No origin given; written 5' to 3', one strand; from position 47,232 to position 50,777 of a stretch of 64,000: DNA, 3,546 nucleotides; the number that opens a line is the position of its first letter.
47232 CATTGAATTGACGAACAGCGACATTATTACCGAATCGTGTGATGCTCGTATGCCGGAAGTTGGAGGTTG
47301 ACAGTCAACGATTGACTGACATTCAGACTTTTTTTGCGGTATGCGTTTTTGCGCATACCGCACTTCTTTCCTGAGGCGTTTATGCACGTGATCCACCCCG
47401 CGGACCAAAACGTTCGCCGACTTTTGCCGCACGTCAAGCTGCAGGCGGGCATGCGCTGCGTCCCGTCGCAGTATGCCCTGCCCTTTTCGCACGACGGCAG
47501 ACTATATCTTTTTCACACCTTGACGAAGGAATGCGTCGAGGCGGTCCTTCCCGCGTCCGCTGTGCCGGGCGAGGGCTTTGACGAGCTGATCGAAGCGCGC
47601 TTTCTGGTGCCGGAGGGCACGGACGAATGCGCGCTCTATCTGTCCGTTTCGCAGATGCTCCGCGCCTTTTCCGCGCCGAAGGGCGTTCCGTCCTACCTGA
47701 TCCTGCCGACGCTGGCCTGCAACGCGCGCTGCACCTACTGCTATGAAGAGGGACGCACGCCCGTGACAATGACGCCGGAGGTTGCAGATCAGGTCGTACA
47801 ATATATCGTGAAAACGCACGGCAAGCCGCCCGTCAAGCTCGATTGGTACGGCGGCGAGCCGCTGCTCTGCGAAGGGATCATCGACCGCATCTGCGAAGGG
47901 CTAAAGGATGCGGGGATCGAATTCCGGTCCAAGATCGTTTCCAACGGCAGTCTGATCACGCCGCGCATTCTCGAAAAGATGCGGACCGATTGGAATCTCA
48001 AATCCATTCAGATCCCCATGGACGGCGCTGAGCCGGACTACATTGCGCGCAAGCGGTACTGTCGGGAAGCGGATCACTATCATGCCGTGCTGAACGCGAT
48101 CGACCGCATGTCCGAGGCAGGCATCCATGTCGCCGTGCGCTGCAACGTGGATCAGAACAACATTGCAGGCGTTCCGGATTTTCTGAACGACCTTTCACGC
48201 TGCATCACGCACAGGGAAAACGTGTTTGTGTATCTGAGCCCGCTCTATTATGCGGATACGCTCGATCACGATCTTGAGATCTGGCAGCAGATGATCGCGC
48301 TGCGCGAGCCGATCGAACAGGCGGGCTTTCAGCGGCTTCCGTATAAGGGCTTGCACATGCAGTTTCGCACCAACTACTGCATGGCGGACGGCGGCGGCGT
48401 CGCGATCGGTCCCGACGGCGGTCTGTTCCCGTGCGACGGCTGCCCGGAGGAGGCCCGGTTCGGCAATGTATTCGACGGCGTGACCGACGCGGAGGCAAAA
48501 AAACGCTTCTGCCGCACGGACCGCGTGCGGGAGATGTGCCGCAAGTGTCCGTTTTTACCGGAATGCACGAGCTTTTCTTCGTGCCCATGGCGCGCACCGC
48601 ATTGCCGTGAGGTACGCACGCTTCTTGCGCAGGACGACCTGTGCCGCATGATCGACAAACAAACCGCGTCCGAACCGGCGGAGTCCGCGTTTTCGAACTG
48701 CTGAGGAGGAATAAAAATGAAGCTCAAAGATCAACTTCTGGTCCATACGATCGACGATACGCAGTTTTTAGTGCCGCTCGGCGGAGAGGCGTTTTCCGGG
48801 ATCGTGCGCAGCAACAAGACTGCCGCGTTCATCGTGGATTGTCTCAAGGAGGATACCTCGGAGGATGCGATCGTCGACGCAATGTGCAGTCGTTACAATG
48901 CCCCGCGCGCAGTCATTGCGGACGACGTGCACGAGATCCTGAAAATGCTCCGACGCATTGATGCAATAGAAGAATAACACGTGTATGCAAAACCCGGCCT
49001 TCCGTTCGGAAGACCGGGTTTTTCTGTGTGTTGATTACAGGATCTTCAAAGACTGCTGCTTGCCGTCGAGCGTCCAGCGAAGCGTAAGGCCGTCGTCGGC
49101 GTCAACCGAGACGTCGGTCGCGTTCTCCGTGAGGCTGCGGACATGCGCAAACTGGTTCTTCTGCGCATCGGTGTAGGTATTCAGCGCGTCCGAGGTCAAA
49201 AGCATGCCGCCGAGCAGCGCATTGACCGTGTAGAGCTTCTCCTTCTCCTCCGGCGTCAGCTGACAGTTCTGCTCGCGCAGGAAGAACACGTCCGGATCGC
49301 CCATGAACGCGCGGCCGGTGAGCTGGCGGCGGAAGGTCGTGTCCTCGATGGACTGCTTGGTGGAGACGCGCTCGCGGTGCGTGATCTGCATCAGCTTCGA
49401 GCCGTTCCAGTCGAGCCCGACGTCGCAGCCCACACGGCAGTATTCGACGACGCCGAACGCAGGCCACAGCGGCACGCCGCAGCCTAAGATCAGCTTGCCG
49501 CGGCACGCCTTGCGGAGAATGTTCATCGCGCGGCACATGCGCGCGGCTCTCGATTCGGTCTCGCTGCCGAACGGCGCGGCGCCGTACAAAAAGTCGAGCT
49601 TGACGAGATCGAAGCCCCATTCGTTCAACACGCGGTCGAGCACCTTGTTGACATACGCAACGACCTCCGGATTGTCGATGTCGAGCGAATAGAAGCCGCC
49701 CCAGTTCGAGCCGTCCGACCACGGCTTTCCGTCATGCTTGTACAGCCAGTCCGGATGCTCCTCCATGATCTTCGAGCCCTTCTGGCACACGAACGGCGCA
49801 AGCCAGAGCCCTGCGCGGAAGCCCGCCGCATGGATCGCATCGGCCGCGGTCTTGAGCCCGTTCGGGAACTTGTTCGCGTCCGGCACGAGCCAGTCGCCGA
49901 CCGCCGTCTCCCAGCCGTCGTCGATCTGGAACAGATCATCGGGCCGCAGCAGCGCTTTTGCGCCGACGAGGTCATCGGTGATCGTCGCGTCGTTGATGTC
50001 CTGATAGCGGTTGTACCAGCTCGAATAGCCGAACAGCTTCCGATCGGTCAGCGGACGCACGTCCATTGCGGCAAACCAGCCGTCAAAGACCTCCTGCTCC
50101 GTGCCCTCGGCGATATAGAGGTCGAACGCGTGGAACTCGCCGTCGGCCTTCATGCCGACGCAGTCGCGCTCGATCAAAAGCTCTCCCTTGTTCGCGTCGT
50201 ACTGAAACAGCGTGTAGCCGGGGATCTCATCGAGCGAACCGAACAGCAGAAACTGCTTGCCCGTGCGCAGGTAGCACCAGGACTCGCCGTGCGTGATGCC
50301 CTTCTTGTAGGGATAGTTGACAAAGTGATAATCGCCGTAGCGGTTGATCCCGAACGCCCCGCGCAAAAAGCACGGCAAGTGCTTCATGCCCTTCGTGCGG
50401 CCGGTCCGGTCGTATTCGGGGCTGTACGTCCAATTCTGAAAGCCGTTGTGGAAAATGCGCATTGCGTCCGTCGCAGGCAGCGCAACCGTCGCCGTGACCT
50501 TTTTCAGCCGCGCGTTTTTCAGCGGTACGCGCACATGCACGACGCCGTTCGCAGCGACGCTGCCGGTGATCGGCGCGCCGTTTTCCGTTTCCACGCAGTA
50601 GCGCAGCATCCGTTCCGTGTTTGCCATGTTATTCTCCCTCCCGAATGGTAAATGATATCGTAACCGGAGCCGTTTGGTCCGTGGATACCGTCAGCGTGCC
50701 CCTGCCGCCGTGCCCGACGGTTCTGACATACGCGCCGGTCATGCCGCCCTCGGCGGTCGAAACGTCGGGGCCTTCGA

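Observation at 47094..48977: Compact RiPP-like cassette: 33-aa peptide, radical-SAM/SPASM enzyme and stand-alone PqqD-like chaperone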

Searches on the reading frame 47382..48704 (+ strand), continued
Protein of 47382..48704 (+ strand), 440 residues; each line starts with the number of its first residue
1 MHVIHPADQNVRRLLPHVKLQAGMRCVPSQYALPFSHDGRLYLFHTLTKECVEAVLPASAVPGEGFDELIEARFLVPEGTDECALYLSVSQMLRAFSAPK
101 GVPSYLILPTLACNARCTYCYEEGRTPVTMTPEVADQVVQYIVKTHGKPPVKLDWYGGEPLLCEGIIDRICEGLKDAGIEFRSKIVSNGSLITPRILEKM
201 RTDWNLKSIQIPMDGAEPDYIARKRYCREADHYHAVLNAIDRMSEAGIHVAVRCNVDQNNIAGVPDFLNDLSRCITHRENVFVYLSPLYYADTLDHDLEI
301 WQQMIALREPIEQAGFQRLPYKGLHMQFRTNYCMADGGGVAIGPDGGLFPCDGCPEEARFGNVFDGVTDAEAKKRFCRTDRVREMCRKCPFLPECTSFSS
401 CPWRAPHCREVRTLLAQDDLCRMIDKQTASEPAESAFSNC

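Call 40: fold_search(model_id=the predicted structure, library=pdb)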
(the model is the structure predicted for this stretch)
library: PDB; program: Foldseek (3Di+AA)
matches with E <= 10: 1753; with E <= 0.001: 89
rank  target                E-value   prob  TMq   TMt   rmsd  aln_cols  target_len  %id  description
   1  5wgg_A                9.1e-16  1.00  0.59  0.59   9.2       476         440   18  Structural Insights into Thioether Bond Formation in the Biosynthesis of Sactipeptides (released 2017-07-26)
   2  5why_A                3.9e-15  1.00  0.57  0.59   9.3       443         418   18  Structural Insights into Thioether Bond Formation in the Biosynthesis of Sactipeptides (released 2017-07-26)
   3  5why_B                4.6e-15  1.00  0.56  0.58   9.8       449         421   18  Structural Insights into Thioether Bond Formation in the Biosynthesis of Sactipeptides (released 2017-07-26)
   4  8vpo                  2.5e-14  1.00  0.59  0.59   7.6       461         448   18  X-Ray Crystal Structure of TigE from Paramaledivibacter caminithermalis (released 2024-02-07)
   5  4k36_A                2.1e-11  1.00  0.57  0.65   5.0       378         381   15  His6 tagged anSMEcpe with bound AdoMet (released 2013-05-08)
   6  4k39_A                3.8e-11  1.00  0.57  0.67   4.9       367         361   16  Native anSMEcpe with bound AdoMet and Cp18Cys peptide (released 2013-05-08)
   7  4k37_B                9.7e-11  1.00  0.58  0.68   5.0       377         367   15  Native anSMEcpe with bound AdoMet (released 2013-05-08)
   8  4k38_A                9.7e-11  1.00  0.57  0.67   5.0       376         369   15  Native anSMEcpe with bound AdoMet and Kp18Cys peptide (released 2013-05-08)
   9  4k37_A                9.7e-11  1.00  0.56  0.66   5.1       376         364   15  Native anSMEcpe with bound AdoMet (released 2013-05-08)
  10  4k39_B                2.4e-10  1.00  0.54  0.65   5.3       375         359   16  Native anSMEcpe with bound AdoMet and Cp18Cys peptide (released 2013-05-08)
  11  6efn                  2.9e-10  1.00  0.46  0.52  11.7       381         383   17  Structure of a RiPP maturase, SkfB (released 2018-10-24)
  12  5v1s_A                5.2e-10  1.00  0.48  0.50  13.7       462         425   14  Crystal structure of Streptococcus suis SuiB bound to S-adenosylmethionine (released 2017-08-30)
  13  5v1t_A                5.8e-10  1.00  0.48  0.48  14.9       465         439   13  Crystal structure of Streptococcus suis SuiB bound to precursor peptide SuiA (released 2017-08-30)
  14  4k36_B                6.9e-10  1.00  0.57  0.67   5.1       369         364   16  His6 tagged anSMEcpe with bound AdoMet (released 2013-05-08)
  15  5v1q_A                6.9e-10  1.00  0.47  0.48  13.6       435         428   14  Crystal structure of Streptococcus suis SuiB (released 2017-08-30)
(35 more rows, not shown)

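Call 43: find_encoding_contigs(protein=P0003, flank=1500, max_places=2)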
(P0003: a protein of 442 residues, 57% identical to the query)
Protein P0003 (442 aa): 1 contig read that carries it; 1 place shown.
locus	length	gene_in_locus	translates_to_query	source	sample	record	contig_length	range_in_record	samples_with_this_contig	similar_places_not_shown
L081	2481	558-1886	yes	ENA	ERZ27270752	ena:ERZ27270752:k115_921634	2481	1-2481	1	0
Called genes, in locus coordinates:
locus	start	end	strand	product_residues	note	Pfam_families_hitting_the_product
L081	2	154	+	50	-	?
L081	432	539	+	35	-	-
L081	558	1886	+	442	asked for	PF04055:Radical_SAM, PF13353:Fer4_12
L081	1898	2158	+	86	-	PF05402:PqqD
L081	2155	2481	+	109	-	?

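Call 44: find_encoding_contigs(protein=P0004, flank=1500, max_places=2)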
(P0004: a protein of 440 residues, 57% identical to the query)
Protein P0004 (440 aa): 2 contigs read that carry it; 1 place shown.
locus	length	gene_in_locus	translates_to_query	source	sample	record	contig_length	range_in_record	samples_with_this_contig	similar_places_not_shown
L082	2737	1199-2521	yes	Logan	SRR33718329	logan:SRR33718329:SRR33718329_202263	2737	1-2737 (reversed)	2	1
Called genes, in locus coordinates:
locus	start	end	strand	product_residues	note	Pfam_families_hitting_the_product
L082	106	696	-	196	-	-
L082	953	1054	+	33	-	-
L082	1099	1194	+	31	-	-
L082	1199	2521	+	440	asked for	PF04055:Radical_SAM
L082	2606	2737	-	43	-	?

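Call 45: find_encoding_contigs(protein=P0008, flank=4000, max_places=2)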
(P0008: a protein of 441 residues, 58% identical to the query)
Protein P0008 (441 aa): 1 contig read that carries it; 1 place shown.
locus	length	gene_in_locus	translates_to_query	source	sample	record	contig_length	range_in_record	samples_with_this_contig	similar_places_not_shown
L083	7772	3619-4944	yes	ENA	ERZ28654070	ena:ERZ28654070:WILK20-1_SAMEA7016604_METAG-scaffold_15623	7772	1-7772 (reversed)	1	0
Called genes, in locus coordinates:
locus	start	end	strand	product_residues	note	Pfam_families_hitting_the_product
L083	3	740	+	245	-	?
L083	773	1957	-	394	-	PF00291:PALP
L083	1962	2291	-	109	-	PF01035:DNA_binding_1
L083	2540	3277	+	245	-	PF27840:ScmC (faint)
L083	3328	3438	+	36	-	-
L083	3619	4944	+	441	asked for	PF04055:Radical_SAM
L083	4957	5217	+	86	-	PF05402:PqqD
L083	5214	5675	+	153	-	PF00717:Peptidase_S24 (faint)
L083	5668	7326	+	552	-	PF00664:ABC_membrane, PF00005:ABC_tran, PF02463:SMC_N (faint)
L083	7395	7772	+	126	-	?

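Call 46: find_encoding_contigs(protein=P0011, flank=5000, max_places=2)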
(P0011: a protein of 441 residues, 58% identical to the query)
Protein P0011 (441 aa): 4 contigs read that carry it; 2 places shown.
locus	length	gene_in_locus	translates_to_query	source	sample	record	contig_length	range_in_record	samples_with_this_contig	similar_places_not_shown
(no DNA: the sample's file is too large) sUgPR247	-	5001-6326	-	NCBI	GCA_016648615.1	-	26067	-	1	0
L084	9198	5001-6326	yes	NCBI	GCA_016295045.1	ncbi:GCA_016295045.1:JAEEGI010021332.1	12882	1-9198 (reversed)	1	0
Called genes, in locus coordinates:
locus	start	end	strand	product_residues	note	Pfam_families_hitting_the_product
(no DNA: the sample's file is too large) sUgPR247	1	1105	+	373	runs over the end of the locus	PF02350:Epimerase_2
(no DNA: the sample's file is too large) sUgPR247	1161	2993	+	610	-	PF01757:Acyl_transf_3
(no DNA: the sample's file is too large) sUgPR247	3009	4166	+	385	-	PF14907:NTP_transf_5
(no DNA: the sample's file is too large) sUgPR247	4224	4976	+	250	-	PF27840:ScmC (weak)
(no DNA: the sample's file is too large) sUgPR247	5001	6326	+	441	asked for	PF04055:Radical_SAM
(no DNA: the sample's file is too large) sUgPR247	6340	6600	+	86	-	PF05402:PqqD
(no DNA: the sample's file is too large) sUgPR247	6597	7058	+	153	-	-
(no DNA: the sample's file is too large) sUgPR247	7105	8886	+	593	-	PF06472:ABC_membrane_2 (weak), PF00664:ABC_membrane, PF00005:ABC_tran, PF02463:SMC_N (faint)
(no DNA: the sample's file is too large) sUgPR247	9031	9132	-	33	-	-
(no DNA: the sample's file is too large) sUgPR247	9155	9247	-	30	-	?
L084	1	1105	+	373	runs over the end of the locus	PF02350:Epimerase_2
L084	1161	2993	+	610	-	PF01757:Acyl_transf_3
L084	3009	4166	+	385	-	PF14907:NTP_transf_5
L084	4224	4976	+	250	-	PF27840:ScmC (weak)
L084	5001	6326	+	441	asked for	PF04055:Radical_SAM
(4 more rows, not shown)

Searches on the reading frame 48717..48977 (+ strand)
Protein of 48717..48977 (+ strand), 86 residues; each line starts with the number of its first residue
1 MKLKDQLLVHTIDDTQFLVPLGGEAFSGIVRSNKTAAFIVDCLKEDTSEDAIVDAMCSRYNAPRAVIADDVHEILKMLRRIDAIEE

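Call 3: search_protein_families(library=ncbifam, proteins=[window:48717-48977:+], max_evalue=1)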
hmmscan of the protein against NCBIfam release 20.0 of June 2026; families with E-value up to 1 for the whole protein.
window:48717-48977:+ (86 aa): 5 families
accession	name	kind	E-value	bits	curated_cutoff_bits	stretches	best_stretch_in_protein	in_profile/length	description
NF033530.1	lasso_PqqD_Strm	exception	4.2e-08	33.3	70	1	33-80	27-74/78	lasso peptide biosynthesis PqqD family chaperone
TIGR03859.1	PQQ_PqqD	equivalog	5.5e-05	23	46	1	28-81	25-77/81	pyrroloquinoline quinone biosynthesis peptide chaperone PqqD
NF002535.0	PRK02079.1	equivalog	0.0025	17.6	101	1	28-79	34-84/92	pyrroloquinoline quinone biosynthesis peptide chaperone PqqD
NF033536.1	lasso_PqqD_Bac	exception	0.055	13.6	80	1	38-82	40-84/88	lasso peptide biosynthesis PqqD family chaperone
NF050069.2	PqqD_rel_WgkC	exception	0.083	12.9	110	1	31-79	33-81/103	PqqD family peptide maturation chaperone WgkC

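Call 4: search_protein_families(library=pfam, proteins=[window:48717-48977:+], max_evalue=1)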
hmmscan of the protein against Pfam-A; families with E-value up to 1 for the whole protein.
window:48717-48977:+ (86 aa): 3 families
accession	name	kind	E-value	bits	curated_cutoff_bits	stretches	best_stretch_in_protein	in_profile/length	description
PF05402.18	PqqD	-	2e-13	50.9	23.4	1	18-81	4-64/67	Coenzyme PQQ synthesis protein D (PqqD)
PF09182.16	PuR_N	-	0.12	12.8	24.6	1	38-80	8-50/70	Bacterial purine repressor, N-terminal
PF16007.11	DUF4777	-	0.15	12.7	34.4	1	45-77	18-50/66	Domain of unknown function (DUF4777)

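Call 56: list_cluster_members(proteins=[P0001, window:48717-48974:+, window:47200-47298:+, window:46319-47074:+])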
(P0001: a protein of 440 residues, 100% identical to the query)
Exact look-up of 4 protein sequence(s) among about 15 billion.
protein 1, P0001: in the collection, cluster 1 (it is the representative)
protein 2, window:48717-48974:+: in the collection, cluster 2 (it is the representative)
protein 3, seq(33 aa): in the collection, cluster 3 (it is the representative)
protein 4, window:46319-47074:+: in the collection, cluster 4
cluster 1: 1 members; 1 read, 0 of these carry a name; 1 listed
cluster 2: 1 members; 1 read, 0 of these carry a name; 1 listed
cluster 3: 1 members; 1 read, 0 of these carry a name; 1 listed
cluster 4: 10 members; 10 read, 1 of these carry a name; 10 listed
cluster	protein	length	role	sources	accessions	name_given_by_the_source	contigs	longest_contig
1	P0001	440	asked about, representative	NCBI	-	-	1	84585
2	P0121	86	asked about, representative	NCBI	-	-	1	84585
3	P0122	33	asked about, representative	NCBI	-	-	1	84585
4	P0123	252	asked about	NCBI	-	-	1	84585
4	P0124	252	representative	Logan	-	-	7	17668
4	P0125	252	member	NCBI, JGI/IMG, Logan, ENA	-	5'-methylthioadenosine phosphorylase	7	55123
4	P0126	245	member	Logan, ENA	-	-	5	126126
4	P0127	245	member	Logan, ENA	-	-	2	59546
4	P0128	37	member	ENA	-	-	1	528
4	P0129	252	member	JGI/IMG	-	-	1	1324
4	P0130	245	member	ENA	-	-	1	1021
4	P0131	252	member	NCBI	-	-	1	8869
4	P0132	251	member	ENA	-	-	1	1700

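Call 61: search_solved_structures(query=A3, max_evalue=1)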
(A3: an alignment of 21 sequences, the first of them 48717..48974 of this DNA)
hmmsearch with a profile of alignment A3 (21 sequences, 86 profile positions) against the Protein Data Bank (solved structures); distinct sequences matched with E-value up to 1: 10.
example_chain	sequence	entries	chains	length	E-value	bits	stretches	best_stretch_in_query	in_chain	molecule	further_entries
5v1u_A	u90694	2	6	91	6.6e-07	32.5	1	1-82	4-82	TbiB1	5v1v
6jx3_B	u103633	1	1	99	0.0043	20.3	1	33-80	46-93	TfuB1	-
2v75_A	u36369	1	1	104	0.034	17.4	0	20-72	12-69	NUCLEAR POLYADENYLATED RNA-BINDING PROTEIN NAB2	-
2jps_A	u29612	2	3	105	0.034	17.4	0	20-72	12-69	Nuclear polyadenylated RNA-binding protein NAB2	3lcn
7kiy_A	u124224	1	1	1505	0.039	17.2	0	5-55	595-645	Cytoadherence linked asexual protein 3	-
1lk5_A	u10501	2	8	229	0.12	15.7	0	49-83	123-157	D-Ribose-5-Phosphate Isomerase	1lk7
7mrw_A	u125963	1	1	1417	0.13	15.5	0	5-55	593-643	Cytoadherence linked asexual protein 3.1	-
6fpd_A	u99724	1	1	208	0.77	13.1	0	5-52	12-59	Protein AB21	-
1xg3_A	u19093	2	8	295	0.87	12.9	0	32-60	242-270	Probable methylisocitrate lyase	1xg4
1mum_A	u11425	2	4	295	0.88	12.9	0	32-60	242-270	2-methylisocitrate lyase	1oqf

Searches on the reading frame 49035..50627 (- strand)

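Call 55: search_protein_families(library=pfam, proteins=[window:49035-50627:-], max_evalue=0.00001)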
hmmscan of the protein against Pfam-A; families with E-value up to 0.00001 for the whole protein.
window:49035-50627:- (530 aa): 2 families
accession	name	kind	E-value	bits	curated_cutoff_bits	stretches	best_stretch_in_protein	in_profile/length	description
PF02065.24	Melibiase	-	6e-21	75.2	27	1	203-346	47-191/347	Melibiase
PF01055.32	Glyco_hydro_31_2nd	-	6.8e-06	26.1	23.5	1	199-346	9-156/328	Glycosyl hydrolases family 31 TIM-barrel domain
